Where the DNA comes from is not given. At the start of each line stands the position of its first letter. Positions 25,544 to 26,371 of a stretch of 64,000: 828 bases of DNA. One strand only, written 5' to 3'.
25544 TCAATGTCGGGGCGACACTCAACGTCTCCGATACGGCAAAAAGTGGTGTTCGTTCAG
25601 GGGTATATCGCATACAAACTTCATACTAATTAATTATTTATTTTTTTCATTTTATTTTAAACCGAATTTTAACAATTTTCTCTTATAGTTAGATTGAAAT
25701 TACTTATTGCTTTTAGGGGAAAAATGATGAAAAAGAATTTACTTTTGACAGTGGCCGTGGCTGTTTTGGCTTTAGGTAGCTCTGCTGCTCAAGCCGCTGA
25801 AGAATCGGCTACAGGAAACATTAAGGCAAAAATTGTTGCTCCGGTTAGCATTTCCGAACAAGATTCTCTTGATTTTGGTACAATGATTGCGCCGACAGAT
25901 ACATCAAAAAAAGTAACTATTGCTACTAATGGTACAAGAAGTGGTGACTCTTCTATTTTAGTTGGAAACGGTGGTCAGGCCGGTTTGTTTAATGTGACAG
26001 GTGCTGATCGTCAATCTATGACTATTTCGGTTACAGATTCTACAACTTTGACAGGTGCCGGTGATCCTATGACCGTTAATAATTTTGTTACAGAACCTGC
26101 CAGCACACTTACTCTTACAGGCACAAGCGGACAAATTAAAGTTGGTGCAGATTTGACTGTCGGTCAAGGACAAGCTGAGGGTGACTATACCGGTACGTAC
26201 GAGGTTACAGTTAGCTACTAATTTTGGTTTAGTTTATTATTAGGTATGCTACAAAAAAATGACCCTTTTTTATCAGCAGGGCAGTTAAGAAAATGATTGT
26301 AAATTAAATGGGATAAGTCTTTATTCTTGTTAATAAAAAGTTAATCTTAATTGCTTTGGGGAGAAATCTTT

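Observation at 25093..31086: Chaperone-usher-like fibre locus built from DUF4402-type subunits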

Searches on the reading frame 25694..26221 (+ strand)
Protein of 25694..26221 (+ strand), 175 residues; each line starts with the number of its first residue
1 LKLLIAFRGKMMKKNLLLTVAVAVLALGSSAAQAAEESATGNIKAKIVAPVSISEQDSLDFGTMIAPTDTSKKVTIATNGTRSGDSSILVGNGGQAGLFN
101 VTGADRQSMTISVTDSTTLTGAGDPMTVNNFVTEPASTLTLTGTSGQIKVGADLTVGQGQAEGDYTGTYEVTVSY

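Call 3: search_protein_families(library=pfam, proteins=[window:25694-26221:+], max_evalue=1)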
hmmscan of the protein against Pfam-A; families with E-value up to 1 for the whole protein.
window:25694-26221:+ (175 aa): 1 family
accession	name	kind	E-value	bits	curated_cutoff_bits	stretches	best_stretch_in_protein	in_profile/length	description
PF14352.11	DUF4402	-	6.3e-27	95.2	25.2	1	52-175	2-129/129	Domain of unknown function (DUF4402)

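Call 4: search_protein_families(library=ncbifam, proteins=[window:25694-26221:+], max_evalue=1)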
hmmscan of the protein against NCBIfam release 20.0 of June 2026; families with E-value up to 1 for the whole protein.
window:25694-26221:+ (175 aa): 2 families
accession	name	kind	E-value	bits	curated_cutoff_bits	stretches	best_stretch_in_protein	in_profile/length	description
NF012200.0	choice_anch_D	domain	0.0027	18.2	45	1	40-128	6-92/108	choice-of-anchor D domain-containing protein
NF033758.1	gliding_GltE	equivalog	0.16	10.9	225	1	17-74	1-63/411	adventurous gliding motility TPR repeat lipoprotein GltE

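Call 20: find_homologous_proteins(query=window:25724-26221:+, max_evalue=0.001)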
Query window:25724-26221:+ (165 aa): 45 proteins with E <= 0.001 among 620 candidates.
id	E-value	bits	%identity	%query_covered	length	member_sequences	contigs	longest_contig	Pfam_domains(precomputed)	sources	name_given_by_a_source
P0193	2.6e-92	324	99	100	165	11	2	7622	PF14352.12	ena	-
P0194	5.7e-92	323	98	100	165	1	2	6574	PF14352.12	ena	-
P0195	2.5e-87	308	95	100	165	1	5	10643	PF14352.12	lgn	-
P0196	1.4e-86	306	94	100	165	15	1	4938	PF14352.12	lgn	-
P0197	2.1e-66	240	77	100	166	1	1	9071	PF14352.12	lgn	-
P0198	1.5e-65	238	78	99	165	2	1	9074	PF14352.12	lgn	-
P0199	8.5e-59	216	70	99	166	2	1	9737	PF14352.12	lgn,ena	-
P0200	1.5e-58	215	69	99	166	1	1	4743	PF14352.12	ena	-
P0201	1.2e-57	212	68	99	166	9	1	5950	PF14352.12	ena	-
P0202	1.5e-57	212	69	99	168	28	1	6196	PF14352.12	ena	-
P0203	1.5e-57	212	69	99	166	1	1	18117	PF14352.12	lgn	-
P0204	2.6e-57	211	69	99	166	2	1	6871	PF14352.12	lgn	-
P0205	1.8e-56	208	69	99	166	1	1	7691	PF14352.12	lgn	-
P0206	4.6e-54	200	64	99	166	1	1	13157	PF14352.12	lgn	-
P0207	2.8e-53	198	67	99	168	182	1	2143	PF14352.12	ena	-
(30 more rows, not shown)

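Call 28: search_protein_representatives(protein=window:25724-26221:+)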
Query: 165 residues. Proteins with E-value up to 0.001 (for the whole library): 3397; up to 1e-10: 523; up to 1e-30: 2. The best 150 are listed.
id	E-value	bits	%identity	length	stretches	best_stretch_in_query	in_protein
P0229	1.8e-44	167.6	62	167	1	4-165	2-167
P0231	1.9e-41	157.7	59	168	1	2-165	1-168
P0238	2.3e-30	121.8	81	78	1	88-165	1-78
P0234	7.3e-28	113.7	67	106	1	66-165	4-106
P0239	6.4e-27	110.7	49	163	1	8-165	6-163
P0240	4.2e-22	95.0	39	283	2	25-165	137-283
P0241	7.4e-22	94.2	44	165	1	6-165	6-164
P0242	8.7e-22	94.0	44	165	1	3-165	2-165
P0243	4.8e-21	91.6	41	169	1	2-165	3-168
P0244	6.4e-20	88.0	41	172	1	1-165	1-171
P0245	7.5e-20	87.7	41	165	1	1-165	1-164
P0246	1.6e-19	86.6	43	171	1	9-165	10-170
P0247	2.6e-19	86.0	42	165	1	4-165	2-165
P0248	2.9e-19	85.8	44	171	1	11-165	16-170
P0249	3.9e-19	85.4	41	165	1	2-165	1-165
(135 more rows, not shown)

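Call 33: search_solved_structures(query=A3, max_evalue=10, show_alignments=3)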
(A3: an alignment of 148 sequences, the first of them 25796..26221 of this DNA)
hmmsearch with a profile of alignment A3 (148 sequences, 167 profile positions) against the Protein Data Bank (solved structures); distinct sequences matched with E-value up to 10: 3.
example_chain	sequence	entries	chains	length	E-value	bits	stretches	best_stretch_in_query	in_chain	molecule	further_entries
2w46_A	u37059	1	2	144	0.13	15.3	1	65-127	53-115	ESTERASE D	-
2w87_A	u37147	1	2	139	0.14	15.2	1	65-127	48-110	ESTERASE D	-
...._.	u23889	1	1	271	0.63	13.1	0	132-164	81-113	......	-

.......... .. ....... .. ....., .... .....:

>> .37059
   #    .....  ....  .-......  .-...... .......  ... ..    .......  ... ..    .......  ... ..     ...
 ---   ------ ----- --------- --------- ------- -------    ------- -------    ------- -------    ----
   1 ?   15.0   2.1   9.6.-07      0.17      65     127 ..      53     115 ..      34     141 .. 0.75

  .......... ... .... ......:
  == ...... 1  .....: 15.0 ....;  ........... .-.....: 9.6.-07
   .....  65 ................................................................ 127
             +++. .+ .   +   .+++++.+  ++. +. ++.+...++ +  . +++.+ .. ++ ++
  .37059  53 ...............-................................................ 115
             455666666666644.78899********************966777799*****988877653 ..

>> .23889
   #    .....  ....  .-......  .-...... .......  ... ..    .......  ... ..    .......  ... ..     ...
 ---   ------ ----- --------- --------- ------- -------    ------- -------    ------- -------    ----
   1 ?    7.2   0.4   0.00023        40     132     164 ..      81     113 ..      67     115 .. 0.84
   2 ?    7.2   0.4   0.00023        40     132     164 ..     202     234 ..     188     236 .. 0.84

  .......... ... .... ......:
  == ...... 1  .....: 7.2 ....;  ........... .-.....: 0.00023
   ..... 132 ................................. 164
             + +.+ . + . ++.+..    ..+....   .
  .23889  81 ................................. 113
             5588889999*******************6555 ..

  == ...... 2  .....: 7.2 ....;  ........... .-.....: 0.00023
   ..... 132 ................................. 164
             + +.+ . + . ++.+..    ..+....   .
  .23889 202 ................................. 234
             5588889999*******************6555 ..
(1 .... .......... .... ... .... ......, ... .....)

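Call 44: predict_structure(alignment_id=A3)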
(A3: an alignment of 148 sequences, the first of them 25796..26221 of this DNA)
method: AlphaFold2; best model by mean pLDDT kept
length: 141 residues; sequences in the alignment: 148
mean_pLDDT: 94.7   pTM: 0.84
mean pLDDT of the five models: 94.7, 94.2, 93.6, 91.6, 90.6
residues with pLDDT >= 90: 123; 70-90: 15; 50-70: 3; < 50: 0
segments of 3 or more residues with pLDDT < 50: none
pLDDT, mean of each block of 10 residues (from residue 1): 78 88 98 97 98 93 97 95 98 98 95 98 98 97 84
secondary structure, 60 per line:
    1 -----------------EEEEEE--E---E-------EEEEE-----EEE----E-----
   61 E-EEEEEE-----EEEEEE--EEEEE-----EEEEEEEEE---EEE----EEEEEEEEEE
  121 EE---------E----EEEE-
elements in order: E18-23 E38-42 E48-50 E63-68 E74-79 E82-86 E92-100 E104-106 E111-122 E137-140

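Call 49: fold_search(model_id=the predicted structure, library=pdb)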
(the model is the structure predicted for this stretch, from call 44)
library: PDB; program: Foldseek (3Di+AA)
matches with E <= 10: 522; with E <= 0.001: 0
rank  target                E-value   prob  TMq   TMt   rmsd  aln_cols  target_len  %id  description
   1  3dpb_B                7.0e-03  1.00  0.41  0.40   7.8       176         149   17  Crystal structure of the complex of the Caf1M chaperone with the mini-fiber of two Caf1 subunits (Caf1:Caf1), carrying (released 2009-07-14)
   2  6fq0_B                1.2e-02  0.93  0.34  0.37   9.3       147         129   14  Crystal structure of the CsuC-CsuA/B chaperone-subunit preassembly complex of the archaic chaperone-usher Csu pili of  (released 2018-09-26)
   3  3dos_E                1.3e-02  1.00  0.45  0.43   7.8       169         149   21  Crystal structure of the complex of the Caf1M chaperone with the mini-fiber of two Caf1 subunits (Caf1:Caf1), carrying (released 2009-07-14)
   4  7zl4_B                1.4e-02  1.00  0.53  0.49  10.9       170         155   17  Cryo-EM structure of archaic chaperone-usher Csu pilus of Acinetobacter baumannii (released 2022-08-03)
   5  1z9s_B                1.8e-02  0.99  0.43  0.41   7.4       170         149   20  Crystal Structure of the native chaperone:subunit:subunit Caf1M:Caf1:Caf1 complex (released 2005-06-21)
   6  1p5u_B                1.9e-02  0.96  0.37  0.36   9.7       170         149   19  X-ray structure of the ternary Caf1M:Caf1:Caf1 chaperone:subunit:subunit complex (released 2003-06-24)
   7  7zl4_A                2.5e-02  1.00  0.53  0.53   6.2       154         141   16  Cryo-EM structure of archaic chaperone-usher Csu pilus of Acinetobacter baumannii (released 2022-08-03)
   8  3dsn_E                2.5e-02  0.99  0.45  0.43   8.0       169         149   20  Crystal structure of the complex of the Caf1M chaperone with the mini-fiber of two Caf1 subunits (Caf1:Caf1), carrying (released 2009-07-14)
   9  6fqa_B                2.7e-02  0.99  0.45  0.49   6.3       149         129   13  Crystal structure of the CsuC-CsuA/B chaperone-subunit preassembly complex of the archaic chaperone-usher Csu pili of  (released 2018-09-26)
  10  4y2n_C                2.7e-02  0.90  0.33  0.32  16.8       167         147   11  Structure of CFA/I pili major subunit CfaB trimer (released 2016-08-10)
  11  1p5v_B                3.3e-02  0.98  0.43  0.44   7.6       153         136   19  X-ray structure of the Caf1M:Caf1 chaperone:subunit preassembly complex (released 2003-06-24)
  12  6fq0_D                3.4e-02  0.97  0.43  0.47   6.6       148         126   14  Crystal structure of the CsuC-CsuA/B chaperone-subunit preassembly complex of the archaic chaperone-usher Csu pili of  (released 2018-09-26)
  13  9fy9_F                3.6e-02  0.99  0.50  0.50   5.2       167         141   14  Cryo-EM structure of the type 1 chaperone-usher pilus FimD-tip complex (FimDHGFC) - Conformer 1 (released 2025-06-04)
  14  3dos_B                3.8e-02  0.98  0.43  0.41   7.8       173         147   17  Crystal structure of the complex of the Caf1M chaperone with the mini-fiber of two Caf1 subunits (Caf1:Caf1), carrying (released 2009-07-14)
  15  6fqa_D                4.2e-02  0.97  0.46  0.49   5.6       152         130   14  Crystal structure of the CsuC-CsuA/B chaperone-subunit preassembly complex of the archaic chaperone-usher Csu pili of  (released 2018-09-26)
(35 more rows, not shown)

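Call 53: find_related_loci(query=A4, collection=genome_contigs, flank=10000)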
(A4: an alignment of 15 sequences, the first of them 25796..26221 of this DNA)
Query A4 (141 aa) in genome_contigs; peptide patterns used: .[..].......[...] (x = any residue, [..] = any of these).
159 stretches matched a pattern; 63 encode a relative of the query (tblastn E <= 1e-3); 63 distinct loci.
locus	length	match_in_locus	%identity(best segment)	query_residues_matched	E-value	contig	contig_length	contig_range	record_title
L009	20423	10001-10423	100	1-141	4e-89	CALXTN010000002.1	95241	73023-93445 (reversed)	MAG: uncultured Alphaproteobacteria bacterium isolate BRZ_QQ__bin90 genome assembly, contig: BRZ_QQ__NODE_190_length_952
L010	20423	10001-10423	100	1-141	9e-89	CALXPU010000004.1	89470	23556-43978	MAG: uncultured Alphaproteobacteria bacterium isolate BRZ_KG__bin92 genome assembly, contig: BRZ_KG__NODE_280_length_894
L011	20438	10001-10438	73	1-141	1e-63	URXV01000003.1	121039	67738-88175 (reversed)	uncultured Rickettsiales bacterium isolate UMGS1453 genome assembly, contig: NODE_25_length_121039_cov_7.388093, whole g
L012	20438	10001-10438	71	1-141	3e-58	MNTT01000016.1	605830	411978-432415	MAG: Acetobacter sp. 46_36 Ley3_66761_scaffold_38, whole genome shotgun sequence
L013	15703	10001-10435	53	1-141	3e-37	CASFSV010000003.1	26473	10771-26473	uncultured Alphaproteobacteria bacterium isolate SI.O7.metabat-bins.100 genome assembly, contig: SI.O7.metabat-bins.100.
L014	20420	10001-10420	42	7-141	4e-22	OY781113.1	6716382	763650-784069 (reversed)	MAG: uncultured Draconibacterium sp. isolate abe71d63-47d4-46f6-900f-15657cc07270 genome assembly, chromosome: 1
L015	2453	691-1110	43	4-141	4e-22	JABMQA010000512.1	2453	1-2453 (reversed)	MAG: Bacteroidetes bacterium isolate bin.444 k141_2693115, whole genome shotgun sequence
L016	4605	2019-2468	40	1-141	7e-22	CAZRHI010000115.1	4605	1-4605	MAG TPA_asm: uncultured Acetobacter sp. isolate SRP199465_co2_2 genome assembly, contig: NODE_55332_length_4605_cov_6.99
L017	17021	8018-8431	42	7-141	3e-17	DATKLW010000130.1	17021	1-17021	MAG TPA_asm: Thermoanaerobaculia bacterium isolate SMAG_U14695 k141_1117480, whole genome shotgun sequence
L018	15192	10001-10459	35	1-141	2e-18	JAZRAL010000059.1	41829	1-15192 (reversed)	MAG: Alphaproteobacteria bacterium isolate T1900045142_TC20190136.MAGScoT_cleanbin_000007 SGB_4923_k141_56284, whole gen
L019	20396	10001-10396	42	17-141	2e-18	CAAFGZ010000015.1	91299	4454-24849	MAG TPA_asm: Alphaproteobacteria bacterium, isolate HGM16772, WGS project CAAFGZ010000000 data, contig: SRS146812_107_k9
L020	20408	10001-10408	38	6-141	6e-18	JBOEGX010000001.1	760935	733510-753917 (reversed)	MAG: Alphaproteobacteria bacterium isolate PBSAalp11 PBSA13b_contig_173, whole genome shotgun sequence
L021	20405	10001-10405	41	6-141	1e-17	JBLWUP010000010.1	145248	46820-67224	MAG: Kiloniellaceae bacterium isolate EA10-05 A10maxbin.018RE.5K@10, whole genome shotgun sequence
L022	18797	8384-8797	40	3-141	1e-17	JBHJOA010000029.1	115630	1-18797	MAG: Kiloniellaceae bacterium isolate al_S4C968 S4Ck119_342343, whole genome shotgun sequence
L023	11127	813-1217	40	6-141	4e-17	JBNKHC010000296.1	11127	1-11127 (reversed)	MAG: Kiloniellaceae bacterium isolate E1E2.bin.13.orig k141_1555896, whole genome shotgun sequence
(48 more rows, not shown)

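Call 92: find_encoding_contigs(protein=window:25724-26221:+, flank=3000, max_places=10)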
Protein window:25724-26221:+ (165 aa): 10 contigs read that carry it; 7 places shown.
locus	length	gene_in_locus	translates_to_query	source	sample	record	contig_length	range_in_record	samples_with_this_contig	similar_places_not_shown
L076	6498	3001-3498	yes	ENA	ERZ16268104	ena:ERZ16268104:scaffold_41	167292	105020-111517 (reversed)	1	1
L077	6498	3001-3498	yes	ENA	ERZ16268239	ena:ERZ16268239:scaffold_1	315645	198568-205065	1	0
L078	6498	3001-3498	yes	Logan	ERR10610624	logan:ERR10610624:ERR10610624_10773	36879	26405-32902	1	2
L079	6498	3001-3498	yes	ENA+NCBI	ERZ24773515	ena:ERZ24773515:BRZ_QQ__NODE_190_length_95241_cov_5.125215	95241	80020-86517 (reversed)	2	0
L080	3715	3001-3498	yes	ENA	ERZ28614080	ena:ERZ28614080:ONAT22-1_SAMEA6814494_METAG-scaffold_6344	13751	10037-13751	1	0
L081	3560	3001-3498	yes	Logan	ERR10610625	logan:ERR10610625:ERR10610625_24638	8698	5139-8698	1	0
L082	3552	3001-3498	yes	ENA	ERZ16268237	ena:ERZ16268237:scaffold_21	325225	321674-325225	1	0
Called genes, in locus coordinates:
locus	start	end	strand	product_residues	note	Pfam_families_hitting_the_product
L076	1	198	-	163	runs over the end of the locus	-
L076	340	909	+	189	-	PF01035:DNA_binding_1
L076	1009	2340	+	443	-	PF01595:CNNM, PF00571:CBS, PF03471:CorC_HlyC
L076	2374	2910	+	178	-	PF14352:DUF4402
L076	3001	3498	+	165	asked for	PF14352:DUF4402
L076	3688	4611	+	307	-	PF14352:DUF4402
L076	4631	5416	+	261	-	-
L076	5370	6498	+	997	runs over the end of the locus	PF13620:CarboxypepD_reg (weak)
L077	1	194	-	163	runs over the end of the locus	-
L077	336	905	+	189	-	PF01035:DNA_binding_1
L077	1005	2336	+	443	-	PF01595:CNNM, PF00571:CBS, PF03471:CorC_HlyC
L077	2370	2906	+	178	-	PF14352:DUF4402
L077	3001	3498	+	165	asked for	PF14352:DUF4402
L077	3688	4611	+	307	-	PF14352:DUF4402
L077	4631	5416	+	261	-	-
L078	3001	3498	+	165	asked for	PF14352:DUF4402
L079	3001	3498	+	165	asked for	PF14352:DUF4402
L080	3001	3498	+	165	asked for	PF14352:DUF4402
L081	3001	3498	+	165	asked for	PF14352:DUF4402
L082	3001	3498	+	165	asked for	PF14352:DUF4402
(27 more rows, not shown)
